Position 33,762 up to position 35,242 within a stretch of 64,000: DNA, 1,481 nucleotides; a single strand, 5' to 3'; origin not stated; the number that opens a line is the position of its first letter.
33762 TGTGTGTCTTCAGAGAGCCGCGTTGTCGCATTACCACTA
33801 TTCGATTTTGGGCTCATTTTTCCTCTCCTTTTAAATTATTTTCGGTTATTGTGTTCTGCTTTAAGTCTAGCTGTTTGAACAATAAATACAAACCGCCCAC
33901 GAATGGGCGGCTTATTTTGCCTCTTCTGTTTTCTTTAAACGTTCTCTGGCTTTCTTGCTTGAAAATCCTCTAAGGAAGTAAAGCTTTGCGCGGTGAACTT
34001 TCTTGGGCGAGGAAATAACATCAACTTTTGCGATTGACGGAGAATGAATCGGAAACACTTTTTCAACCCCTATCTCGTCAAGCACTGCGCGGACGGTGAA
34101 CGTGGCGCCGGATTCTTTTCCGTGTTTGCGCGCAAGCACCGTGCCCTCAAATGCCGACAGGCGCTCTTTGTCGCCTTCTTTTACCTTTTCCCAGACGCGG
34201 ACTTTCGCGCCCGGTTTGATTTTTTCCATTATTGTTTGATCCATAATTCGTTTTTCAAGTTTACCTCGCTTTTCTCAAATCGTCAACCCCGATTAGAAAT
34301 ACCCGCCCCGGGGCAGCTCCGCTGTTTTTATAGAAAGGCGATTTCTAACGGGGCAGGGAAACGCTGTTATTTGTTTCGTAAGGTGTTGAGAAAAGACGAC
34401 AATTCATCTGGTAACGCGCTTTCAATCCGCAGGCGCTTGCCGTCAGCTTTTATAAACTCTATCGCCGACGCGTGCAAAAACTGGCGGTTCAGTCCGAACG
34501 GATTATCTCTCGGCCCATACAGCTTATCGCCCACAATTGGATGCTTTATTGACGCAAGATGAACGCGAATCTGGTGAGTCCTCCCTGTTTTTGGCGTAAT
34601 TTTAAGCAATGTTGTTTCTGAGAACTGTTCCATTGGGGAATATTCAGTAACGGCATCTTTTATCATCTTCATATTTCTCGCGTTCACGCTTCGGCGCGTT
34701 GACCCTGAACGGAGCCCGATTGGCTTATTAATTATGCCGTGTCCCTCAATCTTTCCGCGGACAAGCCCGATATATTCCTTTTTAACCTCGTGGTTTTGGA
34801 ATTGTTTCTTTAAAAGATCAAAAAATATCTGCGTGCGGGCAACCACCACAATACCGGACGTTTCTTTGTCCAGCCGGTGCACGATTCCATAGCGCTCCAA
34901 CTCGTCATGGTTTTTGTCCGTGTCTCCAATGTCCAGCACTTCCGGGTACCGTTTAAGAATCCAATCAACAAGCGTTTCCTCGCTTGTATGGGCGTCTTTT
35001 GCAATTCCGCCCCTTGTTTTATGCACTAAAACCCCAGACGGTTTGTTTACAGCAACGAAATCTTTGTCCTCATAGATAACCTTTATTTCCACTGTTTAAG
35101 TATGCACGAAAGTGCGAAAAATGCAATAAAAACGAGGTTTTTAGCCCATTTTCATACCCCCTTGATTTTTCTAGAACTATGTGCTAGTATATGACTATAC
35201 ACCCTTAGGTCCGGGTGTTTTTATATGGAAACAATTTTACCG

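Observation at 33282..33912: Tandem modules of [strong SD + small basic ORF + GGGCGG-hairpin terminator] between rsmI and rplS, one encoding a 4-Cys peptide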

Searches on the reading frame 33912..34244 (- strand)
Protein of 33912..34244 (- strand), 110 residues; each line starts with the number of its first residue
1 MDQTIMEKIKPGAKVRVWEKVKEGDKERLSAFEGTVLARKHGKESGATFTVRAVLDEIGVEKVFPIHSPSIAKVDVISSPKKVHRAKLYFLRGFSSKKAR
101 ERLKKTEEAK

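Call 7: search_protein_families(library=pfam, proteins=[window:33912-34244:-], max_evalue=1)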
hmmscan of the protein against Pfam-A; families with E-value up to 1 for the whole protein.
window:33912-34244:- (110 aa): 1 family
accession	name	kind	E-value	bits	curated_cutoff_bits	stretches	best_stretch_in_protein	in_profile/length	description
PF01245.26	Ribosomal_L19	-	5.9e-30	103.9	22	1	6-100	15-107/111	Ribosomal protein L19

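Call 8: search_protein_families(library=ncbifam, proteins=[window:33912-34244:-], max_evalue=1)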
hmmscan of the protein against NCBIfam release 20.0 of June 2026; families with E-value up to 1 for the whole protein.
window:33912-34244:- (110 aa): 1 family
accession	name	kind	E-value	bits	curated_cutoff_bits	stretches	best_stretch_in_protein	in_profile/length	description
TIGR01024.1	rplS_bact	equivalog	2e-26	92.4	90.7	1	5-101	16-110/114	50S ribosomal protein L19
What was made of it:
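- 33912..34244 (-): rplS (ribosomal protein bL19, 110 aa), the upstream neighbour. Pfam Ribosomal_L19 E 5.9e-30 and TIGR01024 above cut-off (calls 7, 8).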

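Call 12: find_related_loci(query=window:33912-34244:-, collection=genome_contigs, flank=4000)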
Query window:33912-34244:- (110 aa) in genome_contigs; peptide patterns used: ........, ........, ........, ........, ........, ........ (x = any residue, [..] = any of these).
435 stretches matched a pattern; 87 encode a relative of the query (tblastn E <= 1e-3); the best 80 are kept; 80 distinct loci.
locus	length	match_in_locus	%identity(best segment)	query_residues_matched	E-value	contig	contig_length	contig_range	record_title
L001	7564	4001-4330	88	1-110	7e-62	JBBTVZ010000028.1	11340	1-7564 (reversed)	MAG: Patescibacteria group bacterium isolate H43-bin074_1 H43_bin074_1_000000000028, whole genome shotgun sequence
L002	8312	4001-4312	77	1-104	2e-53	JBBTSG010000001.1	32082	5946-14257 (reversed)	MAG: Patescibacteria group bacterium isolate H43-bin076_1 H43_bin076_1_000000000001, whole genome shotgun sequence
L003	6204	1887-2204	76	1-106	2e-53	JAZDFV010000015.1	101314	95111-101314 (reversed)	MAG: Candidatus Jorgensenbacteria bacterium isolate MEGAHIT-group-0.224 k141_20182019, whole genome shotgun sequence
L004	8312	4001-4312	80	1-104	1e-53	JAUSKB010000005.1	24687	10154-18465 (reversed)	MAG: bacterium isolate E14_metabat.bin.348 E14_k141_24663, whole genome shotgun sequence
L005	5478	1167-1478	75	1-104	1e-51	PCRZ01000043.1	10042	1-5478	MAG: Candidatus Jorgensenbacteria bacterium CG23_combo_of_CG06-09_8_20_14_all_54_14 CG23_scaffold_4946_c, whole genome s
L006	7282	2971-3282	73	1-104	2e-50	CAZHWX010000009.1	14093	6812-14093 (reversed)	MAG TPA_asm: uncultured Candidatus Saccharibacteria bacterium isolate SRP286056_co2_565 genome assembly, contig: NODE_69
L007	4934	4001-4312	69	1-104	5e-46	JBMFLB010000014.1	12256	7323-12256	MAG: Minisyncoccia bacterium isolate KM4336-38 NODE_14_length_12256_cov_2.753182, whole genome shotgun sequence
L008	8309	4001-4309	68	1-103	2e-45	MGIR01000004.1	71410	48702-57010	MAG: Candidatus Wolfebacteria bacterium RIFCSPLOWO2_01_FULL_45_19 rifcsplowo2_01_scaffold_1670, whole genome shotgun seq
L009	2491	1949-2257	71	1-103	1e-44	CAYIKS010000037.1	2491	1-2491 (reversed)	MAG TPA_asm: uncultured Candidatus Saccharibacteria bacterium isolate ERP119705_co20_486 genome assembly, contig: NODE_8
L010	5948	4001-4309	66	1-103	5e-44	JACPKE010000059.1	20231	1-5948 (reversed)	MAG: Candidatus Brennerbacteria bacterium isolate NC_groundwater_486_Ag_S-0.1um_40_11 S35_SO-1_scaffold_528504, whole ge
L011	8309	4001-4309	68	1-103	2e-43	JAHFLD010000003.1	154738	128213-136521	MAG: Candidatus Harrisonbacteria bacterium isolate nzgw425 NODE_61_length_154739_cov_7.966705, whole genome shotgun sequ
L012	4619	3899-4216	63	1-106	4e-43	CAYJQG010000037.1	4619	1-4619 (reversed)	MAG TPA_asm: uncultured Candidatus Saccharibacteria bacterium isolate ERP125453_co1_149 genome assembly, contig: NODE_25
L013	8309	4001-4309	62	1-103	1e-42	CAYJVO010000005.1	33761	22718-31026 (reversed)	MAG TPA_asm: uncultured Candidatus Saccharibacteria bacterium isolate ERP125453_co1_472 genome assembly, contig: NODE_10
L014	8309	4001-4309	64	1-103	3e-42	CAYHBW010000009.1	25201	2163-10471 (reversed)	MAG TPA_asm: uncultured Candidatus Saccharibacteria bacterium isolate ERP119705_co11_432 genome assembly, contig: NODE_1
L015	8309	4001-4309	62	1-103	1e-41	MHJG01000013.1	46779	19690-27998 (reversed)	MAG: Candidatus Harrisonbacteria bacterium RIFCSPHIGHO2_02_FULL_42_16 rifcsphigho2_02_scaffold_3026, whole genome shotgu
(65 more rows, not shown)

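Call 13: find_encoding_contigs(protein=window:33912-34244:-, flank=4000, max_places=10)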
Protein window:33912-34244:- (110 aa): 1 contig read that carries it; 1 place shown.
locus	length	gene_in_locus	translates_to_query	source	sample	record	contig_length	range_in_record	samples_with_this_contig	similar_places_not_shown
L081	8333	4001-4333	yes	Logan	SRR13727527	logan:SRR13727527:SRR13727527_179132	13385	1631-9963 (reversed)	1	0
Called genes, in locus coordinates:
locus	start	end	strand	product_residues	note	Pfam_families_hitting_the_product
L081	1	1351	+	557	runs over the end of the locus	PF00999:Na_H_Exchanger, PF02254:TrkA_N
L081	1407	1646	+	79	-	PF00462:Glutaredoxin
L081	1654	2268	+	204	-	PF00081:Sod_Fe_N, PF02777:Sod_Fe_C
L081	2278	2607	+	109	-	PF03819:MazG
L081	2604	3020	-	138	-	-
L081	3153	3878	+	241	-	PF00849:PseudoU_synth_2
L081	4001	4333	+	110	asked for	PF01245:Ribosomal_L19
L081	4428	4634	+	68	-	-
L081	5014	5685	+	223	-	PF00590:TP_methylase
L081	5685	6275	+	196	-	PF02397:Bac_transf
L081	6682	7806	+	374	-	PF13439:Glyco_transf_4 (weak), PF20706:GT4-conflict (weak), PF00534:Glycos_transf_1, PF13692:Glyco_trans_1_4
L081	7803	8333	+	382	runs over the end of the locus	PF13439:Glyco_transf_4, PF13579:Glyco_trans_4_4 (weak), PF20706:GT4-conflict, PF00534:Glycos_transf_1, PF13692:Glyco_trans_1_4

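Call 48: search_protein_families(library=ncbifam, proteins=[L003:2289-2546:+, L006:3480-4058:+], max_evalue=1)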
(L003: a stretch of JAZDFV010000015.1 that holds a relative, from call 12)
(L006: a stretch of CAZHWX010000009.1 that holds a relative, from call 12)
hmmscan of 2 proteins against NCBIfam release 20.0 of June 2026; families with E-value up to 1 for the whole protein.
L003:2289-2546:+ (85 aa): 0 families

L006:3480-4058:+ (192 aa): 3 families
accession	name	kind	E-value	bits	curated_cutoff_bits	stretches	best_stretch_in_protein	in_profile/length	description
NF045952.1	MAG4270_fam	hypoth_equivalog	0.013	14.6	53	1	49-165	138-251/366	MAG4270 family putative restriction endonuclease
NF033829.0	plas_excl_MbeD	equivalog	0.025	14.9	60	0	14-36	29-51/69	MbeD family mobilization/exclusion protein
TIGR00634.1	recN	equivalog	0.17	10.8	407.85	1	95-162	308-375/563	DNA repair protein RecN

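Call 49: search_protein_families(library=pfam, proteins=[L003:2289-2546:+, L006:3480-4058:+], max_evalue=1)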
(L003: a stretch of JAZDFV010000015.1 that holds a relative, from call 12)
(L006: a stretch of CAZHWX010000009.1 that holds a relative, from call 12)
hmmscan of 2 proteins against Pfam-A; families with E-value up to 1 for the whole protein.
L003:2289-2546:+ (85 aa): 0 families

L006:3480-4058:+ (192 aa): 9 families
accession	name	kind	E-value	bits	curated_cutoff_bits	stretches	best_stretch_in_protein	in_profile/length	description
PF18470.6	Cas9_a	-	0.0014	18.8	26.9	1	117-168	163-214/221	Cas9 alpha-helical lobe domain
PF23289.1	Spectrin_5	-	0.028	15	27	1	119-158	20-67/80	Guanine nucleotide exchange factor DBS-like, spectrin-like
PF18032.6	FRP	-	0.06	14.2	26.6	1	131-170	11-48/99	Photoprotection regulator fluorescence recovery protein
PF17792.6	ThiD2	-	0.092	13.6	23.5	0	94-127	71-104/124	ThiD2 family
PF00745.25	GlutR_dimer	-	0.093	13.5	22.9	1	130-160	10-40/99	Glutamyl-tRNAGlu reductase, dimerisation domain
PF23460.1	ZMYND8_CC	-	0.14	12.9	27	1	122-162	20-64/65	ZMYND8 protein coiled-coil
PF25443.1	ANG-1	-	0.28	11.8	28.5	1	122-165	17-60/105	ANG-1-like domain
PF01486.22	K-box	-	0.53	10.9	30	1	133-164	37-67/93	K-box region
PF04102.17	SlyX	-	0.89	10.7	30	0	132-179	9-56/67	SlyX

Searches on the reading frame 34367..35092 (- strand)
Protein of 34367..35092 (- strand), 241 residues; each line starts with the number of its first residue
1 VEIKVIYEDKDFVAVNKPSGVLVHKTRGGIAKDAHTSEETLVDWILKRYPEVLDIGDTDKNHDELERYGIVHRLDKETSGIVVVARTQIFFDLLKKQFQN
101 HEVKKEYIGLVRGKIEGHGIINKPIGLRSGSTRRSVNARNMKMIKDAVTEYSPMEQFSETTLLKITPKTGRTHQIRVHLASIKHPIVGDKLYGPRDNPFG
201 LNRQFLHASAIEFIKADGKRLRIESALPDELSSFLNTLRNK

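Call 7: search_protein_families(library=pfam, proteins=[window:34367-35092:-], max_evalue=1)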
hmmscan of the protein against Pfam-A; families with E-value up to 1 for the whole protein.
window:34367-35092:- (241 aa): 2 families
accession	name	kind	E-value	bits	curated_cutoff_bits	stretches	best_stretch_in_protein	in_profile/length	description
PF00849.27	PseudoU_synth_2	-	5.4e-34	118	26.8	1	11-181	1-152/152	RNA pseudouridylate synthase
PF00562.33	RNA_pol_Rpb2_6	-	0.081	12.5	23.4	1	52-192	128-228/373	RNA polymerase Rpb2, domain 6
